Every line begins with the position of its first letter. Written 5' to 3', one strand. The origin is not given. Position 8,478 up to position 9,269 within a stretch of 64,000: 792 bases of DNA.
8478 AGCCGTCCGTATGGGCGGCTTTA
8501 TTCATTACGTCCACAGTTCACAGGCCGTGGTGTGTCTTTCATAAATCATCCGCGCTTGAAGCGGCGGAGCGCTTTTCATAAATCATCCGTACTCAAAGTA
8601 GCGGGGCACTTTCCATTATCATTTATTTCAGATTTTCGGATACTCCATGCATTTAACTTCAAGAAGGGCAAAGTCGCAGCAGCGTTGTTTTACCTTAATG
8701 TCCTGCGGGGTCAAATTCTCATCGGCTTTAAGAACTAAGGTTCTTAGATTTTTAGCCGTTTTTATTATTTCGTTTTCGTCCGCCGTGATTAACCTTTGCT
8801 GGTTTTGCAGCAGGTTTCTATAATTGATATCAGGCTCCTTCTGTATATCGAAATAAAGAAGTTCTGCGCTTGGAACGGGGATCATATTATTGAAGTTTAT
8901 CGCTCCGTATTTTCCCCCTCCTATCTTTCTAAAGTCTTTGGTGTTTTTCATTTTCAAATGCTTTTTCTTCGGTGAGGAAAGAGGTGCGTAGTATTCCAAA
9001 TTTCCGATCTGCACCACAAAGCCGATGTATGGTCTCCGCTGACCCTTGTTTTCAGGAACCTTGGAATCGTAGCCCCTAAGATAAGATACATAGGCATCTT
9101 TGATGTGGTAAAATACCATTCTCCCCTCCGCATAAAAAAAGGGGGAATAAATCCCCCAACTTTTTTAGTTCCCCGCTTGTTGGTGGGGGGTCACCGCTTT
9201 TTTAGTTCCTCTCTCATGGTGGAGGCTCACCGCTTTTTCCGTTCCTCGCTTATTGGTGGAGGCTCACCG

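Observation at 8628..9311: Complete type III toxin-antitoxin locus (AbiQ/ToxN-like RNase + 3 x 36-37-nt RNA repeats) carried just after the lysis cassette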

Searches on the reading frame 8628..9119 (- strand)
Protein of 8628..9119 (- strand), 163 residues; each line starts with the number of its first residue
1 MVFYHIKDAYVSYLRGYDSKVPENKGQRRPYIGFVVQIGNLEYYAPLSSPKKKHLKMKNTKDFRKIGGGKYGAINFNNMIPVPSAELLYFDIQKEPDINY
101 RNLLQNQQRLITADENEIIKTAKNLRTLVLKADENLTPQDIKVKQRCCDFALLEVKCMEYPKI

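Call 4: search_protein_families(library=pfam, proteins=[window:8628-9119:-], max_evalue=1)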
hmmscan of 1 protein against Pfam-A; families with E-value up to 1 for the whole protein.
window:8628-9119:- (163 aa): 2 families
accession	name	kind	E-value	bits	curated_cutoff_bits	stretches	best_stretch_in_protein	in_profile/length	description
PF13958.12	ToxN_toxin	-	9.5e-49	166.1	25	1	1-160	1-159/159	Toxin ToxN, type III toxin-antitoxin system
PF02064.20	MAS20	-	0.048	14.2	27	1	88-146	13-76/132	MAS20 protein import receptor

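Call 5: search_protein_families(library=padloc, proteins=[window:8628-9119:-], max_evalue=1)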
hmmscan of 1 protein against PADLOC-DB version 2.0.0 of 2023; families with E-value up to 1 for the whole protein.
window:8628-9119:- (163 aa): 1 family
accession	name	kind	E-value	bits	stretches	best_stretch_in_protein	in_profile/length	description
PDLC02352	AbiQ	-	9.1e-41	137.8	1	1-162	1-159/160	AbiQ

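Call 7: search_solved_structures(query=window:8628-9119:-, max_evalue=1, show_alignments=3)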
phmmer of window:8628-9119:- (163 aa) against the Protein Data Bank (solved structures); distinct sequences matched with E-value up to 1: 7.
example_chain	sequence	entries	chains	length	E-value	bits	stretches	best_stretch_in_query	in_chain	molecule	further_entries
7d8o_A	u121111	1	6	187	1.1e-18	71.2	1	3-160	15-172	Type III toxin-antitoxin system ToxN/AbiQ family toxin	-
4ato_A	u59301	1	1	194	3.1e-18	69.7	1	3-161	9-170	TOXN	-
2xd0_A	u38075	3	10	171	6.4e-18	68.7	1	1-159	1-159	TOXN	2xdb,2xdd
4glk_A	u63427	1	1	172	5.3e-08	36.4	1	3-162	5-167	AbiQ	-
8j3o_A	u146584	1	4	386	0.099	16.1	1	60-133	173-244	Formate dehydrogenase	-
8bpa_A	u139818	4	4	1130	0.74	13.2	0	45-75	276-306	Isoform 2 of Paired amphipathic helix protein Sin3b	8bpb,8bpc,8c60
1ban_A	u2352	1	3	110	0.83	13.1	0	94-128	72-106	BARNASE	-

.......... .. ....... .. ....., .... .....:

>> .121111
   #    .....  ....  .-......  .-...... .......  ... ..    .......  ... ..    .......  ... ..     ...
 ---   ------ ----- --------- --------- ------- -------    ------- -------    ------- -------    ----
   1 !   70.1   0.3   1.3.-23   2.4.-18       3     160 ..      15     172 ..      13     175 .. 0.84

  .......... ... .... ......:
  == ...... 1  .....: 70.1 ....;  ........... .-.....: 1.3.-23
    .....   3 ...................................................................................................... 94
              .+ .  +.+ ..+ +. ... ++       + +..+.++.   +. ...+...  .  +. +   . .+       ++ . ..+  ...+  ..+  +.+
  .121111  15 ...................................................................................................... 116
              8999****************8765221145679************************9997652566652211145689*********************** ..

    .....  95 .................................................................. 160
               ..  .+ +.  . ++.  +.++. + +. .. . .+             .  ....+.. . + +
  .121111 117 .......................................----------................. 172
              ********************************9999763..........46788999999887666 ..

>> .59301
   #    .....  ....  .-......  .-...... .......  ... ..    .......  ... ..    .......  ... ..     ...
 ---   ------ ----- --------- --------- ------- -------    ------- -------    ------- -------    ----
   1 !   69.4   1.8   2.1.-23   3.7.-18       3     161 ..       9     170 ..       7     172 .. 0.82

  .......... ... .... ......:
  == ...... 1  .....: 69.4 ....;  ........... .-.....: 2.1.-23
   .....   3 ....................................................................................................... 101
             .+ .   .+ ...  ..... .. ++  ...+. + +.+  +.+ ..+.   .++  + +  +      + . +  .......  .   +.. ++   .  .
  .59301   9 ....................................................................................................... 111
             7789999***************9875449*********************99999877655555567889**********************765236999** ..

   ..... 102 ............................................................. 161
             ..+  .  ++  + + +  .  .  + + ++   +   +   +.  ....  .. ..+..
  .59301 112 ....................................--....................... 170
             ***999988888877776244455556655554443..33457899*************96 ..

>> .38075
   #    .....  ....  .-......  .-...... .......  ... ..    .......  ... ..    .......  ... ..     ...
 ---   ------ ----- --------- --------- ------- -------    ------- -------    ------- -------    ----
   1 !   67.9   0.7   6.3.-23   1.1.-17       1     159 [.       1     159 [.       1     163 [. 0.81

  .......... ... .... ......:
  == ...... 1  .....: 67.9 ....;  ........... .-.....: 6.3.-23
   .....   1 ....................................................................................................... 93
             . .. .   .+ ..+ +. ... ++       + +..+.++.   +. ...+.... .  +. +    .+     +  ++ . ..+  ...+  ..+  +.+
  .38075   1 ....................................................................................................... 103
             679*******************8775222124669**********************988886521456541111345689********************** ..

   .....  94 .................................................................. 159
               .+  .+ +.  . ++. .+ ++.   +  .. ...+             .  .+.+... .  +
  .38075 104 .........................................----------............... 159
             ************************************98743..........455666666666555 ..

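Call 12: find_homologous_proteins(query=window:8628-9119:-, max_evalue=0.00001)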
Query window:8628-9119:- (163 aa): 1177 proteins with E <= 0.00001 among 1192 candidates; the best 120 are listed.
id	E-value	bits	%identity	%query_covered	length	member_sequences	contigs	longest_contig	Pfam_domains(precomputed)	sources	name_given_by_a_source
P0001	1.4e-102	358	99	100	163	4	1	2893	PF13958.13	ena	-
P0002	6.4e-69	249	72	99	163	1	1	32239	PF13958.13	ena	-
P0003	3.3e-61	224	64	99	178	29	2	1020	PF13958.13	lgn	-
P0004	1.6e-60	222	62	99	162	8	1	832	PF13958.13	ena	-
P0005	6.2e-59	217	62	99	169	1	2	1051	PF13958.13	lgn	-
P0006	1.2e-58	216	60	98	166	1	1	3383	PF13958.13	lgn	-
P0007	1.3e-58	216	60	98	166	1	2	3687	PF13958.13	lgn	-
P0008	3.9e-58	214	61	94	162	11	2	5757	PF13958.13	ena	-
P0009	5.4e-58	214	61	99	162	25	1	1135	PF13958.13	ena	-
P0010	9.8e-58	213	62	98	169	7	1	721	PF13958.13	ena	-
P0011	1.1e-57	213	58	99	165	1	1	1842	PF13958.13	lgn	-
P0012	2.3e-57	212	59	99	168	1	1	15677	PF13958.13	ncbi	-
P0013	3.3e-57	211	63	94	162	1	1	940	PF13958.13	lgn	-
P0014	4.7e-57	211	62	98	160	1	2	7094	PF13958.13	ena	-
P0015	9.7e-57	210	65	94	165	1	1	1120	PF13958.13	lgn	-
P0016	1.0e-56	209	60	94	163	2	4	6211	PF13958.13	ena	-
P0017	2.0e-56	208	61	94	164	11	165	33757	PF13958.13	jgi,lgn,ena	-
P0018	1.2e-55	206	60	94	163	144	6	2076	PF13958.13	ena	-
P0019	1.6e-55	206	62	94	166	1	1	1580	PF13958.13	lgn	-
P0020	1.8e-55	205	62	99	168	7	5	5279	PF13958.13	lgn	-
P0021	1.9e-55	205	61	99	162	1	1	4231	PF13958.13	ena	-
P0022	2.3e-55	205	59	99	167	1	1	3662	PF13958.13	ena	-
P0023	2.6e-55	205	61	99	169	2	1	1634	PF13958.13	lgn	-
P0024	2.7e-55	205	62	94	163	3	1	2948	PF13958.13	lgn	-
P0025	4.3e-55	204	59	99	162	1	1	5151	PF13958.13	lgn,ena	-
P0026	6.6e-55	204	59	98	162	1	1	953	PF13958.13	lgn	-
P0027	7.6e-55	203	59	98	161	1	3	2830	PF13958.13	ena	-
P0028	7.9e-55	203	58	98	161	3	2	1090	PF13958.13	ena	-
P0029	1.4e-54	203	59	99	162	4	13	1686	PF13958.13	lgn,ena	-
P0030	1.4e-54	203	58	98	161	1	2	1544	PF13958.13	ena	-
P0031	1.5e-54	202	58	99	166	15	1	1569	PF13958.13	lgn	-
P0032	1.7e-54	202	61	99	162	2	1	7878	PF13958.13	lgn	-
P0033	1.9e-54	202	60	94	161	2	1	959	PF13958.13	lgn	-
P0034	1.9e-54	202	59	99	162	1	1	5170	PF13958.13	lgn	-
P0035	2.1e-54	202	61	98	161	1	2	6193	PF13958.13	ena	-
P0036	2.1e-54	202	58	98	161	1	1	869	PF13958.13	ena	-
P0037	2.6e-54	202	58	98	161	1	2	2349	PF13958.13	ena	-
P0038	3.6e-54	201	58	98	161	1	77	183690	PF13958.13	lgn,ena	-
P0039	4.0e-54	201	56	98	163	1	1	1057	PF13958.13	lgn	-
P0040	4.4e-54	201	58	98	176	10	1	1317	PF13958.13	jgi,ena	-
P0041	4.8e-54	201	58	99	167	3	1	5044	PF13958.13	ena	-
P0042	5.0e-54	201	58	99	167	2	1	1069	PF13958.13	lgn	-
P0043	5.4e-54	201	58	98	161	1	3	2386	PF13958.13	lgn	-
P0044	5.7e-54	201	58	98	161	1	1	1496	PF13958.13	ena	-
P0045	6.7e-54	200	60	94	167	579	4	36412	PF13958.13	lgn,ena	-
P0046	7.2e-54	200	58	98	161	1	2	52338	PF13958.13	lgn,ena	-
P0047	7.2e-54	200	58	98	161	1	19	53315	PF13958.13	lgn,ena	-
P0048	7.3e-54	200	57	99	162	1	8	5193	PF13958.13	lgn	-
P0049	7.3e-54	200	57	98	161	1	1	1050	PF13958.13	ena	-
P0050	8.1e-54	200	61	99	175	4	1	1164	PF13958.13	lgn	-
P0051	8.9e-54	200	58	98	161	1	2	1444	PF13958.13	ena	-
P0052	9.0e-54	200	57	98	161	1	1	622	PF13958.13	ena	-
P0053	9.4e-54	200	57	99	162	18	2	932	PF13958.13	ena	-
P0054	9.6e-54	200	63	95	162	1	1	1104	PF13958.13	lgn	-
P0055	1.0e-53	200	57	98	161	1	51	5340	PF13958.13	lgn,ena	-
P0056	1.1e-53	200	58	98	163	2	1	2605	PF13958.13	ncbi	-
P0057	1.1e-53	200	57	98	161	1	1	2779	PF13958.13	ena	-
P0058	1.2e-53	200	59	99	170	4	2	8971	PF13958.13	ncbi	-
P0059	1.2e-53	199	58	94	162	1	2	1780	PF13958.13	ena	-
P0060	1.3e-53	199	58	94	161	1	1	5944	PF13958.13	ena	-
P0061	1.5e-53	199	57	98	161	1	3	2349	PF13958.13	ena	-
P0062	1.6e-53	199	57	98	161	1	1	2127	PF13958.13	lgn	-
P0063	1.8e-53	199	60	98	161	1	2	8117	PF13958.13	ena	-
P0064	1.9e-53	199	57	98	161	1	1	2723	PF13958.13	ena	-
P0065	2.1e-53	199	57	98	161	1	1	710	PF13958.13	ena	-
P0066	2.4e-53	198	58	98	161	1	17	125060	PF13958.13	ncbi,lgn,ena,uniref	ncbi:type III toxin-antitoxin system ToxN/AbiQ family toxin [Treponema succinifaciens]|uniref:type I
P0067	2.5e-53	198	58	98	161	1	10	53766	PF13958.13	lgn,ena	-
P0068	2.5e-53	198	58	98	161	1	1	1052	PF13958.13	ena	-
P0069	2.5e-53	198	56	98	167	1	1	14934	PF13958.13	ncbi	-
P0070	2.5e-53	198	59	94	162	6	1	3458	PF13958.13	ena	-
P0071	2.6e-53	198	56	98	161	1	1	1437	PF13958.13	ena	-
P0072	2.7e-53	198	58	94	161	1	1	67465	PF13958.13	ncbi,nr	ncbi:MAG: type III toxin-antitoxin system ToxN/AbiQ family toxin [Lachnospiraceae bacterium]|nr:type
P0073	3.0e-53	198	58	98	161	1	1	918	PF13958.13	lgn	-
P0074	3.0e-53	198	57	98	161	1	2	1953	PF13958.13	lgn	-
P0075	3.8e-53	198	58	94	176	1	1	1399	PF13958.13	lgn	-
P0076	4.4e-53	198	56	98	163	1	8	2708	PF13958.13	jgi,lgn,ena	jgi:protein AbiQ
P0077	4.8e-53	198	57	99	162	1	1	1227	PF13958.13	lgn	-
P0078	4.9e-53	198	56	98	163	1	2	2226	PF13958.13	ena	-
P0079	4.9e-53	197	58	98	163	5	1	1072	PF13958.13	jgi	jgi:protein AbiQ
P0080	5.7e-53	197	56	100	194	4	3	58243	PF13958.13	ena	-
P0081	5.7e-53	197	59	98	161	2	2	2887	PF13958.13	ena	-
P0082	6.7e-53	197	58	98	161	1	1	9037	PF13958.13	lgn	-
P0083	7.1e-53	197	57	98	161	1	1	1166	PF13958.13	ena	-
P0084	7.2e-53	197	58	99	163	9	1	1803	PF13958.13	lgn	-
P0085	7.8e-53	197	55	98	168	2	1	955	PF13958.13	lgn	-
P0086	7.8e-53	197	57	94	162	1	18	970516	PF13958.13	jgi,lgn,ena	jgi:protein AbiQ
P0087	7.9e-53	197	55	98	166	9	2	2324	PF13958.13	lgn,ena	-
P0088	8.5e-53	197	58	98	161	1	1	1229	PF13958.13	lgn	-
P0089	8.7e-53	197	59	99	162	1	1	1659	PF13958.13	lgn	-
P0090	9.6e-53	197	57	94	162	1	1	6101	PF13958.13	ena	-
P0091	9.7e-53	197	58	98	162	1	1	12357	PF13958.13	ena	-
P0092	1.1e-52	196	57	94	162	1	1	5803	PF13958.13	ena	-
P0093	1.2e-52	196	55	98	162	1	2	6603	PF13958.13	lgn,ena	-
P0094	1.2e-52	196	58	99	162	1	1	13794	PF13958.13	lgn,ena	-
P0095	1.3e-52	196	58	98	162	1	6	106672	PF13958.13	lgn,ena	-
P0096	1.3e-52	196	58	98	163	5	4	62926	PF13958.13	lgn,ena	-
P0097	1.4e-52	196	58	98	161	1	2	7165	PF13958.13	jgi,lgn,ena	-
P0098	1.6e-52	196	57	98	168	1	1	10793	PF13958.13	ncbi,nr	ncbi:MAG: type III toxin-antitoxin system ToxN/AbiQ family toxin [Clostridiales bacterium]|nr:type I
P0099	1.6e-52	196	57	99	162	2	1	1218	PF13958.13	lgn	-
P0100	1.7e-52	196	58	98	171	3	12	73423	PF13958.13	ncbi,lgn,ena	-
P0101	1.8e-52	196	57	94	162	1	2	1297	PF13958.13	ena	-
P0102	1.9e-52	196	59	98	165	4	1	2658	PF13958.13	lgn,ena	-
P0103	2.1e-52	195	58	98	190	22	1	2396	PF13958.13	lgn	-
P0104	2.3e-52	195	56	98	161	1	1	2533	PF13958.13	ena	-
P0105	2.3e-52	195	57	95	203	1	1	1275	PF13958.13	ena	-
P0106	2.8e-52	195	58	94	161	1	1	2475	PF13958.13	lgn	-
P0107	2.9e-52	195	58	98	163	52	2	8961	PF13958.13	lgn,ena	-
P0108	3.0e-52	195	59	100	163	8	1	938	PF13958.13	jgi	jgi:protein AbiQ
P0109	3.1e-52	195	56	94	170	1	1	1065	PF13958.13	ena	-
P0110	3.5e-52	195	56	94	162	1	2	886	PF13958.13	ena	-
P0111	4.3e-52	194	56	98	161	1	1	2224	PF13958.13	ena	-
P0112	4.6e-52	194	56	98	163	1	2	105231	PF13958.13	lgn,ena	-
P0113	4.8e-52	194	56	94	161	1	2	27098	PF13958.13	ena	-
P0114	4.9e-52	194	60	94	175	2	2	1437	PF13958.13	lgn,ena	-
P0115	7.6e-52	194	56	98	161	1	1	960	PF13958.13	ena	-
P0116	8.3e-52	193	56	99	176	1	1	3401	PF13958.13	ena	-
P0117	9.5e-52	193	56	100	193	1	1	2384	PF13958.13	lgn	-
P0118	9.7e-52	193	58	94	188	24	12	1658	PF13958.13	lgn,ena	-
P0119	9.7e-52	193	57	94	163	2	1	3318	PF13958.13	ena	-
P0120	1.1e-51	193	59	94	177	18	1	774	PF13958.13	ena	-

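Call 13: find_related_loci(query=window:8628-9119:-, collection=viral_contigs, flank=3000)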
Query window:8628-9119:- (163 aa) in viral_contigs; peptide patterns used: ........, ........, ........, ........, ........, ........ (x = any residue, [..] = any of these).
6 stretches matched a pattern, but none encodes a relative of the query by tblastn (E <= 1e-3).

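Call 15: find_related_loci(query=A2, collection=genome_contigs, flank=4000)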
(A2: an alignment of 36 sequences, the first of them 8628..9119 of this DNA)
Query A2 (163 aa) in genome_contigs; peptide patterns used: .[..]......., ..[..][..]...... (x = any residue, [..] = any of these).
600 stretches matched a pattern (row limit reached: there are more); 574 encode a relative of the query (tblastn E <= 1e-3); the best 80 are kept; 80 distinct loci.
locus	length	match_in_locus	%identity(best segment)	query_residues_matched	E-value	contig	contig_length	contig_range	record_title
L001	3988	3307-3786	60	1-160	3e-60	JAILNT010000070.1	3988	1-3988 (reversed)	MAG: Treponema sp. isolate RUI287 k141_16106397_flag=0_multi=24.9376_len=3988, whole genome shotgun sequence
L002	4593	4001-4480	60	1-160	3e-60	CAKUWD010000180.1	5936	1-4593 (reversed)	MAG: uncultured Treponema sp. isolate REFINED_METABAT215_TOP10_CONTIGS_1500_ASSEMBLY_K77_MERGED__Hadza_MoBio_hadza-I-L_B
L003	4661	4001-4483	58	1-161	3e-60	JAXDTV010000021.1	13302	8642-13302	MAG: Eubacterium sp. isolate SUG2711 k141_1386366, whole genome shotgun sequence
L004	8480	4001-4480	61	1-160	5e-60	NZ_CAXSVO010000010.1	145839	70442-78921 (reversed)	Ruminococcus sp. 5_1_39BFAA isolate CC00328 CC00328_10_NODE_10_length_145839_cov_118.712895, whole genome shotgun sequen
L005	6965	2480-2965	59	1-162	8e-60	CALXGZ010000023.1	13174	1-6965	MAG: uncultured Faecalibacterium sp. isolate E19__bin70 genome assembly, contig: E19__k127_698249, whole genome shotgun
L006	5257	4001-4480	58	1-160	1e-58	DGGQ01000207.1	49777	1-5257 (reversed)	MAG TPA_asm: Treponema sp. UBA3870 UBA3870_contig_10875, whole genome shotgun sequence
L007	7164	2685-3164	56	1-160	3e-58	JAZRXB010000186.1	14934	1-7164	MAG: Eubacteriales bacterium isolate T1900044951_TA20190004.MAGScoT_cleanbin_000028 SGB_3664_k141_2026122, whole genome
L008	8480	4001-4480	57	1-160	4e-58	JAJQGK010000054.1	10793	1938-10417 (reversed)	MAG: Clostridiales bacterium isolate U.11_5 NODE_777_length_10793_cov_10.334327, whole genome shotgun sequence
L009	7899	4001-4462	59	1-154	5e-58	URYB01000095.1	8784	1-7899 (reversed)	uncultured Lachnobacterium sp. isolate UMGS1467 genome assembly, contig: NODE_1613_length_8784_cov_3.298431, whole genom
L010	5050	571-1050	58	1-160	2e-57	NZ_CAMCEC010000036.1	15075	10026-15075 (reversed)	MAG: uncultured Treponema sp. isolate SRR17382097_bin.8_metaWRAP_v1.3_MAG ERZ10544651.2730, whole genome shotgun sequenc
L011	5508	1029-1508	55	1-160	2e-56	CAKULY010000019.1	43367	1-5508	MAG: uncultured Treponema sp. isolate REFINED_METABAT215_TOP10_CONTIGS_1500_ASSEMBLY_K77_MERGED__Hadza_PheChl_Fiber-Hadz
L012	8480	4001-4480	56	1-160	2e-56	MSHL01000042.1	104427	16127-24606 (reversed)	MAG: Ruminococcus sp. Zagget11 zag_T1_merged_singles_contig_4762, whole genome shotgun sequence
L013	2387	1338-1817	54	1-160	5e-57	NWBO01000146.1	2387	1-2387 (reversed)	MAG: Bacteroidales bacterium Phil12 707_L1_merged_contig_67724, whole genome shotgun sequence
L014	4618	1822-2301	56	1-160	3e-56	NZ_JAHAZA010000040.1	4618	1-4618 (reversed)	MAG: Treponema sp. isolate MB2.38 k127_772305, whole genome shotgun sequence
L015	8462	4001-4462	57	1-154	4e-56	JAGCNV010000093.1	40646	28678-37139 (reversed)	Bacterium isolate RGIG9961 Yak_Reticulum-2__c1007899, whole genome shotgun sequence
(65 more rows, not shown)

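Call 16: find_related_loci(query=A2, collection=viral_contigs, flank=4000)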
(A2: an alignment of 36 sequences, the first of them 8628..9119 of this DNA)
Query A2 (163 aa) in viral_contigs; peptide patterns used: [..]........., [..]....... (x = any residue, [..] = any of these).
599 stretches matched a pattern (row limit reached: there are more); 7 encode a relative of the query (tblastn E <= 1e-3); 7 distinct loci.
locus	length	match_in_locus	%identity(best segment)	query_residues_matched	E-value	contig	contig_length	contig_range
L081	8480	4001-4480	49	1-160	5e-51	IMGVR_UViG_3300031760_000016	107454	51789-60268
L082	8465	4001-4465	53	6-160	4e-49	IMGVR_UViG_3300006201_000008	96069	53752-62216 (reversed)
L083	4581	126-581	46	4-160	2e-40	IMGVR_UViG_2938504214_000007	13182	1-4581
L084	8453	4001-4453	44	3-160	4e-38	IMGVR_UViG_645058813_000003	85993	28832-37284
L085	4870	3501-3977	40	6-157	1e-31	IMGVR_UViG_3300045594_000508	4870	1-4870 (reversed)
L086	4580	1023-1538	33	1-162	5e-25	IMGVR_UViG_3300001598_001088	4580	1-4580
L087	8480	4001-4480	35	3-155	2e-19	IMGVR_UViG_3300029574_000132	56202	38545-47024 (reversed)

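Call 35: search_dna_similar(query=window:8628-9119:-, collection=phages, mode=protein, max_rows=30)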
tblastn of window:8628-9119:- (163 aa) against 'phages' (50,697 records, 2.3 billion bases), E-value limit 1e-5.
Records with a match: 4; places in all: 4; records where one place covers at least 80% of the query: 4.
Best place of each record, by identity: <60% 4.
By first word of the organism name: Clostridioides 2; Clostridium 1; Fusobacterium 1.
By host as written in the record: - 1; Clostridium botulinum D str. 1873 1; Fusobacterium necrophorum subsp. necrophorum strain FN37 1; Clostridioides sp. ES-S-0107-01 1.
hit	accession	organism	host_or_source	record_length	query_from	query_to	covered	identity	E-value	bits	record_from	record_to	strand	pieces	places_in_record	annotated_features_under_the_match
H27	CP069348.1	Clostridioides phage pCD1602_4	water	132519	4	160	96%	46.3%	7e-36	136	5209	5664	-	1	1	record has no annotation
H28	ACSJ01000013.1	Clostridium phage D-1873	Clostridium botulinum D str. 1873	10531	4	160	96%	39.8%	2e-25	107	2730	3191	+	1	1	conserved hypothetical protein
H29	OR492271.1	Fusobacterium phage phiFN37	Fusobacterium necrophorum subsp. ...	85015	3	162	98%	34.3%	7e-17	82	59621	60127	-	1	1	type III toxin-antitoxin system ToxN/AbiQ family toxin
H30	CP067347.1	Clostridioides phage ES-S-0107-01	Clostridioides sp. ES-S-0107-01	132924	3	150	91%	32.7%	5e-9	59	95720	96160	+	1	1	record has no annotation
